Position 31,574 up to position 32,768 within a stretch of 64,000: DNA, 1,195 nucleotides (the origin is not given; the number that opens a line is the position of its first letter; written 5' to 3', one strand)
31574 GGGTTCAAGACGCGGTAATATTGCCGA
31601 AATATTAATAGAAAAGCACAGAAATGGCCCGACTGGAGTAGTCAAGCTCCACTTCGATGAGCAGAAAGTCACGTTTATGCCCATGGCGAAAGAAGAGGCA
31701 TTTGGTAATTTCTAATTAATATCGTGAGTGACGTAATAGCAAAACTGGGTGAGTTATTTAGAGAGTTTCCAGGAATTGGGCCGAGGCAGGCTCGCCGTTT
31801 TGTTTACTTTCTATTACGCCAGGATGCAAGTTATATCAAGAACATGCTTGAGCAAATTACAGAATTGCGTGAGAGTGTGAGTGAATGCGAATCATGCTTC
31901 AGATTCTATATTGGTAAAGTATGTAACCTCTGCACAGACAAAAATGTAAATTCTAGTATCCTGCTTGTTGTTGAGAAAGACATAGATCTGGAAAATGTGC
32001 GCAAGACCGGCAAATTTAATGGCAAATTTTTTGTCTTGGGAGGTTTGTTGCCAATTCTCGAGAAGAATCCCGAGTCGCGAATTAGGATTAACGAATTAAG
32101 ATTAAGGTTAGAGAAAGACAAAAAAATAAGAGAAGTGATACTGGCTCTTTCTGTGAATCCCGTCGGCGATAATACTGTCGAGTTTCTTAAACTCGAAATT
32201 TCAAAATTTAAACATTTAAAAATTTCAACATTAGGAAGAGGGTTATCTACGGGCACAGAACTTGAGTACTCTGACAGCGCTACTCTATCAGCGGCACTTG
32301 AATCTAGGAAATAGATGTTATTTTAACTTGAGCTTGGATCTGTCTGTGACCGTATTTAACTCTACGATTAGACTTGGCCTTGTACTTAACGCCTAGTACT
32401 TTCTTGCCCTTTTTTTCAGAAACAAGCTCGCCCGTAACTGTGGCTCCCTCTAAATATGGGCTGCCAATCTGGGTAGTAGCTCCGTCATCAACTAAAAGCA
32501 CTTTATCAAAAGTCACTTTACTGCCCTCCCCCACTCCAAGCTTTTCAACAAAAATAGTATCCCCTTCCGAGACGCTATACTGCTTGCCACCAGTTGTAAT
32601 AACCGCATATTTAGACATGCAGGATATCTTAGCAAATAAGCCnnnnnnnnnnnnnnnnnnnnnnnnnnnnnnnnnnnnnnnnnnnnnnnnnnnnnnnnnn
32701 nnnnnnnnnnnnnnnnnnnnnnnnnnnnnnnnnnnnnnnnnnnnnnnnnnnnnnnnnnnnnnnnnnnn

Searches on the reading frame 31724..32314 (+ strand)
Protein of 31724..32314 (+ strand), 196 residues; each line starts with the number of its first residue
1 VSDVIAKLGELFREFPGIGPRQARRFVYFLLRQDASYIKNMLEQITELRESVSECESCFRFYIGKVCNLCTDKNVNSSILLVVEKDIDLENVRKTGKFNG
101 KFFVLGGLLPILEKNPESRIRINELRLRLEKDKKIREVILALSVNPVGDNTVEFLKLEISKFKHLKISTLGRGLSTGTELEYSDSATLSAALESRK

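Call 77: search_protein_families(library=pfam, proteins=[window:31724-32314:+], max_evalue=0.001)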
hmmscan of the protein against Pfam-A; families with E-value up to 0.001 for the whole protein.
window:31724-32314:+ (196 aa): 4 families
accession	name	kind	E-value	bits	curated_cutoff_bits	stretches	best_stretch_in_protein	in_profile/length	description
PF13662.12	Toprim_4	-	2.4e-09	37.7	25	1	79-168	2-82/85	Toprim domain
PF21175.2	RecR_C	-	2.9e-07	30.2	22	1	173-196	1-24/24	RecR, C-terminal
PF21176.3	RecR_HhH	-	6.6e-07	29.5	27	1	6-47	2-43/45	RecR, helix-hairpin-helix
PF01751.28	Toprim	-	1.7e-05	25.4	23.1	1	80-168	2-94/96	Toprim domain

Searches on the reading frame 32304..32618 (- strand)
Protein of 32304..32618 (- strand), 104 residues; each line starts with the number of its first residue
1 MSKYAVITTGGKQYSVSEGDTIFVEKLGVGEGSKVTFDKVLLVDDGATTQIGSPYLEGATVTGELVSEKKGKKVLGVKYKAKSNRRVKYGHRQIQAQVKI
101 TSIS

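Call 77: search_protein_families(library=pfam, proteins=[window:32304-32618:-], max_evalue=0.001)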
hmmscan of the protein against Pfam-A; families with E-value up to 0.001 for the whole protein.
window:32304-32618:- (104 aa): 1 family
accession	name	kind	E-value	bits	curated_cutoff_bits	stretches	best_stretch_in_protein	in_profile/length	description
PF00829.26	Ribosomal_L21p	-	1.7e-33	115.2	27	1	4-103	2-99/99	Ribosomal prokaryotic L21 protein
